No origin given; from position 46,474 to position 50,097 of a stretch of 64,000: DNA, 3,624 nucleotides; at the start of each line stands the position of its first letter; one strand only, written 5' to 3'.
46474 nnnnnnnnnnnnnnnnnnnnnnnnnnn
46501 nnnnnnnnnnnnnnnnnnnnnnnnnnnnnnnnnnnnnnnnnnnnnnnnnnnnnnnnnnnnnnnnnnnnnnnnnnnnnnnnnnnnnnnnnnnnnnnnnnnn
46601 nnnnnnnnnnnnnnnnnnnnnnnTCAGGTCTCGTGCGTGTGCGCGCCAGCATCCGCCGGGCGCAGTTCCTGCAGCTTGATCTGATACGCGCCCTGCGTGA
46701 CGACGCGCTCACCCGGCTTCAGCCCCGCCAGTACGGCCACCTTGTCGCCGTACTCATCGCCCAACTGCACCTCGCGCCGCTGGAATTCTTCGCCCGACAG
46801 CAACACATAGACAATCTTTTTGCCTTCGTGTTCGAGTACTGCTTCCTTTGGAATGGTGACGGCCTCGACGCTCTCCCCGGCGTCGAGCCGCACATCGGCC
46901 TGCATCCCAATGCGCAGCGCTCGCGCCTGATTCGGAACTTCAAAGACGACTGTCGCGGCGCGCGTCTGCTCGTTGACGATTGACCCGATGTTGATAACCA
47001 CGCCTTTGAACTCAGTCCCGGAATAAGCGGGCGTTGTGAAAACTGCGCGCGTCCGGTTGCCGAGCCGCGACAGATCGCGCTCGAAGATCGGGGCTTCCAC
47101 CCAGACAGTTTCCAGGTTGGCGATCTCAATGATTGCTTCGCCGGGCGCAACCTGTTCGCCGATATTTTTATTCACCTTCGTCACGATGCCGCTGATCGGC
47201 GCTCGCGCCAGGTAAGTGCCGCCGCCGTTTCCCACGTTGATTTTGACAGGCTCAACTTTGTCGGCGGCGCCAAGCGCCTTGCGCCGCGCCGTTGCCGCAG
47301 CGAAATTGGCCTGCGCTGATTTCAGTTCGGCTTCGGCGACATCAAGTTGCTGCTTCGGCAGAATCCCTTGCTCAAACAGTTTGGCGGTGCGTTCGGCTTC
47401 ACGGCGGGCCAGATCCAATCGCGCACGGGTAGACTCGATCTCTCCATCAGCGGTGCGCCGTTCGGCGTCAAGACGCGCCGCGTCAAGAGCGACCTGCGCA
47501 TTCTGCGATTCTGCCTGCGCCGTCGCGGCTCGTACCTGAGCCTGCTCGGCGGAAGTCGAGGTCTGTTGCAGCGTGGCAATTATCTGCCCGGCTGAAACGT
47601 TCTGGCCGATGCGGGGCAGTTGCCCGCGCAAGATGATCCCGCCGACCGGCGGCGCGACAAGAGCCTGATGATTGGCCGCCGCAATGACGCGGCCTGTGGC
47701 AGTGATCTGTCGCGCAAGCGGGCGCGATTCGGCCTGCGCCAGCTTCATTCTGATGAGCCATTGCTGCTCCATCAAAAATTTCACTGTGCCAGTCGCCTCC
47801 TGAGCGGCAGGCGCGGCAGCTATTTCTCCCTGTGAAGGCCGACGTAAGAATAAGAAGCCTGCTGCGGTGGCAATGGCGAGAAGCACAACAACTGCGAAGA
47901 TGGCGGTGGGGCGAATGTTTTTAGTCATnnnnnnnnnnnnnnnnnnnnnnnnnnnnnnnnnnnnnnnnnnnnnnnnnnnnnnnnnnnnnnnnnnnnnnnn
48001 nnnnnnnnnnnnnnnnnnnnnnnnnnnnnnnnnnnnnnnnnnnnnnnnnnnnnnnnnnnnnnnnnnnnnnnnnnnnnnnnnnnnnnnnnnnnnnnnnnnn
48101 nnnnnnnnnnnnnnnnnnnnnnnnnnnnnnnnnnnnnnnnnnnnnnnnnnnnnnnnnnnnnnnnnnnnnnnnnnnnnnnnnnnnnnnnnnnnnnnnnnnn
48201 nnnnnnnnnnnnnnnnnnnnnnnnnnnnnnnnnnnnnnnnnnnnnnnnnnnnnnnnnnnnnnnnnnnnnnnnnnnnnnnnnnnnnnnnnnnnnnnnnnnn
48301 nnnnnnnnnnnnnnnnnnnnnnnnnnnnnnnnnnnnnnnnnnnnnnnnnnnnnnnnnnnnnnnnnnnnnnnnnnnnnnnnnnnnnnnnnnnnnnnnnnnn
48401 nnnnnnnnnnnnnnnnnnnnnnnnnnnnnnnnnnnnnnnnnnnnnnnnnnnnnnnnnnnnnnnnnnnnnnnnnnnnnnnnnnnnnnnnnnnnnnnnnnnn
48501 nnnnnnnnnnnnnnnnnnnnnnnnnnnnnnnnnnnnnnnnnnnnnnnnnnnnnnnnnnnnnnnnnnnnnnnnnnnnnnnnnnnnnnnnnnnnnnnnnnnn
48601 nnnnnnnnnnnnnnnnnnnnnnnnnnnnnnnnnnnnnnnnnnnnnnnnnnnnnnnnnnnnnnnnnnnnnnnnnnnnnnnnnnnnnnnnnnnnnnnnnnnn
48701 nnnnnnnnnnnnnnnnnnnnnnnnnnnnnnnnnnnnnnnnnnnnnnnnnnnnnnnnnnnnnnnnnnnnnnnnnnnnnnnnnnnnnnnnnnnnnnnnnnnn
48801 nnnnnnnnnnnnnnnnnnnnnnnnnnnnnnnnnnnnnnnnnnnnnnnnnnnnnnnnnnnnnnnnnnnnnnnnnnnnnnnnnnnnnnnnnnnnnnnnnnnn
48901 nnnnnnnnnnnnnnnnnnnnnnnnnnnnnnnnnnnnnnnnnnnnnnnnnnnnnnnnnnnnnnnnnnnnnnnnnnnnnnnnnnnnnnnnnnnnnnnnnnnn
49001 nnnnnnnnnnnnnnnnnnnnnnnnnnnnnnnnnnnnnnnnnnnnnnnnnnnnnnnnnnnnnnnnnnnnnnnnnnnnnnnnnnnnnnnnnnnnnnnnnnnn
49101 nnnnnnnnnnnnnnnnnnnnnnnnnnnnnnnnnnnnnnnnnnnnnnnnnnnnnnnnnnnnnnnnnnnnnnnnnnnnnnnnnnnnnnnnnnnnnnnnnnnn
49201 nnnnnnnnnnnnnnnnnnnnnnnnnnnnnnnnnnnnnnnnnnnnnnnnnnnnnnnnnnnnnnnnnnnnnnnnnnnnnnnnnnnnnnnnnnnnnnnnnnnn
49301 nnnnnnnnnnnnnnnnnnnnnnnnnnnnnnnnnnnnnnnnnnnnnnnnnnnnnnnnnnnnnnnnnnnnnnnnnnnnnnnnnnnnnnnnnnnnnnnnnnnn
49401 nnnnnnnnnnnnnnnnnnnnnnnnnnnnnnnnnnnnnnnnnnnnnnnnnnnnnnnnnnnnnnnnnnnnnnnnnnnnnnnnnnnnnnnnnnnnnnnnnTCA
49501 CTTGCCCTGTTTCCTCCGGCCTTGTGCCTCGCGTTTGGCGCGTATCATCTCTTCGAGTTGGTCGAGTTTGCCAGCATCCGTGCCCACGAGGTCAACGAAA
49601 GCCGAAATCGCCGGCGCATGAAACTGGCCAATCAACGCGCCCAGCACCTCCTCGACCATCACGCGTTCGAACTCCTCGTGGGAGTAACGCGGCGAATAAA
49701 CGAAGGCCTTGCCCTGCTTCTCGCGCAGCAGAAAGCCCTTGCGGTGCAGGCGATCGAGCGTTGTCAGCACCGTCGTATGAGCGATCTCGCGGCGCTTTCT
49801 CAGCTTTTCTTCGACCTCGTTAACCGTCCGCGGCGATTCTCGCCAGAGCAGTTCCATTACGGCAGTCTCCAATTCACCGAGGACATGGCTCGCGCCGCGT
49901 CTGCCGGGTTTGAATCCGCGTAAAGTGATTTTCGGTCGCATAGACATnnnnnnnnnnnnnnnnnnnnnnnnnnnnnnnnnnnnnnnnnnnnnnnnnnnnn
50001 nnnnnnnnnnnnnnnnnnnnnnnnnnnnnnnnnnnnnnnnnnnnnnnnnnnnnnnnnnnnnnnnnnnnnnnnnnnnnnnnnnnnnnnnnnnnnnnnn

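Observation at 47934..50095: BlaI repressor + sensor-less M56 (BlaR1-like) protease + lipoprotein wedged between two CzcAB pumps: candidate non-beta-lactam signal-proteolysis switch for metal efflux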

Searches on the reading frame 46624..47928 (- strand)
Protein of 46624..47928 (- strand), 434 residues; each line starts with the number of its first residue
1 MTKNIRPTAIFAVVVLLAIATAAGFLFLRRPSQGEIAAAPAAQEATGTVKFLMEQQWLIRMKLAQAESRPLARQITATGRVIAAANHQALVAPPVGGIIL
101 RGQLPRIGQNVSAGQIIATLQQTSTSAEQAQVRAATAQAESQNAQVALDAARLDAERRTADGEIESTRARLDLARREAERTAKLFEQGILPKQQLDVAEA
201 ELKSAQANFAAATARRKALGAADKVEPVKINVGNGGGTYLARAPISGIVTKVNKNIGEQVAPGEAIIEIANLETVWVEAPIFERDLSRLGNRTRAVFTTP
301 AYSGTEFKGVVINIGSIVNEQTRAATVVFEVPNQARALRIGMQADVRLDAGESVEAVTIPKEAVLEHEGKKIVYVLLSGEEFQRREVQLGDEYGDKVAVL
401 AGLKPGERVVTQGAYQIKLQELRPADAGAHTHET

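Call 3: search_protein_families(library=pfam, proteins=[window:46624-47928:-], max_evalue=0.01)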
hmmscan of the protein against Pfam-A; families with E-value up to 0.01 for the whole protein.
window:46624-47928:- (434 aa): 4 families
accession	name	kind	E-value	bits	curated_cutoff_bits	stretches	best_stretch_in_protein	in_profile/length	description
PF16576.10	HlyD_D23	-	1.5e-31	109.8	30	1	71-344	2-214/214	Barrel-sandwich domain of CusB or HlyD membrane-fusion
PF13437.12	HlyD_3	-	2e-23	83.6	22.2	2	242-341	3-106/106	HlyD family secretion protein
PF02321.23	OEP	-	0.0018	18.5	22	1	122-216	81-175/187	Outer membrane efflux protein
PF13533.13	Biotin_lipoyl_2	-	0.004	17.4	29.8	0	243-269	5-31/32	Biotin-lipoyl like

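Call 44: search_protein_families(library=ncbifam, proteins=[window:46624-47928:-], max_evalue=0.001)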
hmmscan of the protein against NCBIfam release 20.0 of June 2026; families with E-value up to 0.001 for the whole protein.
window:46624-47928:- (434 aa): 21 families
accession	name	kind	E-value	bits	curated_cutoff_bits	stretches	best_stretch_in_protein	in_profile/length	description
TIGR01730.1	RND_mfp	subfamily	1.3e-50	172.2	94.9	2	147-418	56-314/322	efflux RND transporter periplasmic adaptor subunit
TIGR00999.1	8a0102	subfamily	1.6e-48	165.2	319.3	1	150-418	15-271/271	CzcB/NccB family metal efflux transporter periplasmic adaptor subunit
NF045680.1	DiMtlExpIhpB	equivalog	1.7e-23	83.1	450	1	238-419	137-316/326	divalent metal ion exporter adaptor subunit IhpB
NF008606.0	PRK11578.1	equivalog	2.2e-20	73.1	342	1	137-412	95-363/371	macrolide transporter subunit MacA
TIGR00998.1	8a0101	subfamily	2.3e-17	63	390.8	2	74-226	29-180/334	EmrA/EmrK family multidrug efflux transporter periplasmic adaptor subunit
NF007303.0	PRK09783.1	subfamily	2.4e-17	62.5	390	1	241-417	217-392/414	copper/silver efflux system membrane fusion protein CusB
TIGR02971.1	heterocyst_DevB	subfamily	7.9e-16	58.3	129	2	240-322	206-286/327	ABC exporter membrane fusion protein, DevB family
NF038010.1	ABC_adapt_DarC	equivalog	9.6e-15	54.2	450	1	241-415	233-406/417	darobactin export ABC transporter periplasmic adaptor subunit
NF007785.0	PRK10476.1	equivalog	1.6e-13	50.2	376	2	90-218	50-177/347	multidrug transporter subunit MdtN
NF011604.1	PRK15030.1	equivalog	1.1e-11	44.3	765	1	147-417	95-367/397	multidrug efflux RND transporter periplasmic adaptor subunit AcrA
NF008589.1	PRK11556.1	equivalog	2.2e-11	43.3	391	1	149-414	116-376/392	MdtA/MuxA family multidrug efflux RND transporter periplasmic adaptor subunit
NF007362.0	PRK09859.1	equivalog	6.8e-11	41.9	738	1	316-418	261-364/385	multidrug transporter subunit MdtE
TIGR01843.1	type_I_hlyD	subfamily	3.2e-10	39.6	208.65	1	66-156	22-103/422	HlyD family type I secretion periplasmic adaptor subunit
NF033138.2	RND-peri-MexC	equivalog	4.7e-09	35.8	625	1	147-415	93-361/375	MexC family multidrug efflux RND transporter periplasmic adaptor subunit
NF000272.2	OqxA_adapt_sub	exception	6e-08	32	835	1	331-417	284-370/391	multidrug efflux RND transporter periplasmic adaptor subunit OqxA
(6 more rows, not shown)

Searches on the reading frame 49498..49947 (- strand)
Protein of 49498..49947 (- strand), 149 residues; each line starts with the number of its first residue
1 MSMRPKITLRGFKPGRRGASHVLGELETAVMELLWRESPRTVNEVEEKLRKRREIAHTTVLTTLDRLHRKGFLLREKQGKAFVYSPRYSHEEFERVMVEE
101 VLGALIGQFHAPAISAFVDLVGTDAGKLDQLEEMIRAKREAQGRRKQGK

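Call 3: search_protein_families(library=pfam, proteins=[window:49498-49947:-], max_evalue=0.01)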
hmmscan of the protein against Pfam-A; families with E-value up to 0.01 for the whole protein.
window:49498-49947:- (149 aa): 5 families
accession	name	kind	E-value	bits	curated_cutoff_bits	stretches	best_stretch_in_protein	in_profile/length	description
PF03965.22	Penicillinase_R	-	8.8e-28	97.4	22.6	1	23-136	1-114/115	Penicillinase repressor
PF24033.1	DUF7342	-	0.00018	22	31.6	1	37-97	15-71/150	Family of unknown function (DUF7342)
PF07106.19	TBPIP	-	0.0037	17.6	22.8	1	38-85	15-60/62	TBPIP/Hop2 winged helix domain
PF01978.25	TrmB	-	0.0077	16.5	25.6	0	24-86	7-64/68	Sugar-specific transcriptional regulator TrmB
PF06224.18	AlkZ-like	-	0.0086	16.2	25.9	1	15-108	77-177/329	DNA glycosylase AlkZ-like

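Call 27: search_solved_structures(query=window:49498-49947:-, max_evalue=0.01, show_alignments=5)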
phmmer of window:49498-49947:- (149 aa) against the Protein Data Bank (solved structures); distinct sequences matched with E-value up to 0.01: 6.
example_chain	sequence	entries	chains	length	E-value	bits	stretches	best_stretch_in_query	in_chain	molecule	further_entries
2g9w_A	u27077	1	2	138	1e-14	58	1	23-135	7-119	conserved hypothetical protein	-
1p6r_A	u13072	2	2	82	1.2e-08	38.3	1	24-94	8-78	Penicillinase repressor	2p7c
1okr_A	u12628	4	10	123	7.7e-07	32.4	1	23-98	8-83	METHICILLIN RESISTANCE REGULATORY PROTEIN MECI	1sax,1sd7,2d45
1sd6_A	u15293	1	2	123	8.4e-07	32.3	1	23-95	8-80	Methicillin resistance regulatory protein mecI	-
1sd4_A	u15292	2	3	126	5.7e-06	29.6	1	27-108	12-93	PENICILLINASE REPRESSOR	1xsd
2k4b_A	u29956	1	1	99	2.4e-05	27.6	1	24-87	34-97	Transcriptional regulator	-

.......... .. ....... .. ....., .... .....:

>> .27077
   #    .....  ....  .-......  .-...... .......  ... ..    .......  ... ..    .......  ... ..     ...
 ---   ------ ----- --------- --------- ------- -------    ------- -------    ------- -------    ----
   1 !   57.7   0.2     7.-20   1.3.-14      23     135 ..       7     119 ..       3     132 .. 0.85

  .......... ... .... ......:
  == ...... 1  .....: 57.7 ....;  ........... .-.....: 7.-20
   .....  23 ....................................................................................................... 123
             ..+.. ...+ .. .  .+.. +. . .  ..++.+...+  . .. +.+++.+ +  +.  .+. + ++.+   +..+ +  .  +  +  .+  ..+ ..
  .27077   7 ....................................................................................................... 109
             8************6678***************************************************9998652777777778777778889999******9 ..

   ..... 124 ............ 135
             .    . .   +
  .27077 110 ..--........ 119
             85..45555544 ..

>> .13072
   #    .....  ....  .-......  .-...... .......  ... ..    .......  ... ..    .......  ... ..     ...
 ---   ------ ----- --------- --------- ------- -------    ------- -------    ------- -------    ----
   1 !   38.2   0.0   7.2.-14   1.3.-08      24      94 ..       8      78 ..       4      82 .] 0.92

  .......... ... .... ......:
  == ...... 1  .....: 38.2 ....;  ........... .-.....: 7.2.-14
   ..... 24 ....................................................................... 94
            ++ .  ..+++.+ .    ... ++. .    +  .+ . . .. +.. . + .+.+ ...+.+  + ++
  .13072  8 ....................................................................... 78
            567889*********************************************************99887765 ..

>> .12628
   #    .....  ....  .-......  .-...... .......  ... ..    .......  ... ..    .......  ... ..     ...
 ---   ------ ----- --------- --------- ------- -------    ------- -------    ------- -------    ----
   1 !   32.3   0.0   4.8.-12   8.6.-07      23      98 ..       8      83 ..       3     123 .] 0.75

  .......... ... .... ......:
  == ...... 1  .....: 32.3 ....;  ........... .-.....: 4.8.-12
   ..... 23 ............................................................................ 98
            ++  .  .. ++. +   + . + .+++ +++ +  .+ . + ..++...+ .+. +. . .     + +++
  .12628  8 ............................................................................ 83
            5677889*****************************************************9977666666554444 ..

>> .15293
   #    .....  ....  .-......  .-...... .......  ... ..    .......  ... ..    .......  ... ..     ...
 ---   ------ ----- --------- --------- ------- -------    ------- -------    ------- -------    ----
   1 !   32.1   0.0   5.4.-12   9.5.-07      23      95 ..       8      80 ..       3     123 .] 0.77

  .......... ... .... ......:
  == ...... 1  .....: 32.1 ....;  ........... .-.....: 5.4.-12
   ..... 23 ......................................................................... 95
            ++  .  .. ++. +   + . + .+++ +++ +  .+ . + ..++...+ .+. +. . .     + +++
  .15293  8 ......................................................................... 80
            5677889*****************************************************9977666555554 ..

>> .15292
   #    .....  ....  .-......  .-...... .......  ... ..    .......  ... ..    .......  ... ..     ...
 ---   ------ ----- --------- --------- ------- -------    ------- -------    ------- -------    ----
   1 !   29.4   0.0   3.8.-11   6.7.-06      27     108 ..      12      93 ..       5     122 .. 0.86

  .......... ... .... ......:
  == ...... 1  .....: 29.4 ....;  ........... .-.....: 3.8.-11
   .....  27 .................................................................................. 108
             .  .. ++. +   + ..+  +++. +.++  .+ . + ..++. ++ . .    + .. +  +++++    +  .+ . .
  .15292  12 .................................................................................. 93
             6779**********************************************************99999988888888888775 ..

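Call 44: search_protein_families(library=ncbifam, proteins=[window:49498-49947:-], max_evalue=0.001)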
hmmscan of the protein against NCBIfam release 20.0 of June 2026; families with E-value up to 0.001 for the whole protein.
window:49498-49947:- (149 aa): 7 families
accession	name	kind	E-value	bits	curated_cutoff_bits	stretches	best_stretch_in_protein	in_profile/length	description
TIGR02698.1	CopY_TcrY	equivalog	2.5e-15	56.9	121.95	1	27-140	6-119/130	CopY/TcrY family copper transport repressor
NF012168.1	BlaI_of_BCL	exception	6.4e-13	48.7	180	1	24-114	7-97/121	penicillinase repressor BlaI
NF000244.1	MecI_of_mecC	exception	3.4e-06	27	250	1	27-93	12-78/125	mecC-type methicillin resistance repressor MecI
NF000243.1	MecI_of_mecA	exception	3.8e-06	27.1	250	1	26-85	11-70/123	mecA-type methicillin resistance repressor MecI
NF000186.1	BlaI_of_MRSA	exception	4.9e-05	23.4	250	1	27-95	12-80/126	penicillinase repressor BlaI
NF053606.1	Sta1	subfamily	0.00011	22.3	80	1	23-92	18-83/100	Sta1 family transcriptional regulator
NF040939.2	trans_reg_lrs14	equivalog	0.00067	19.7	90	0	24-91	20-84/103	Lrs14 family HTH-type transcriptional regulator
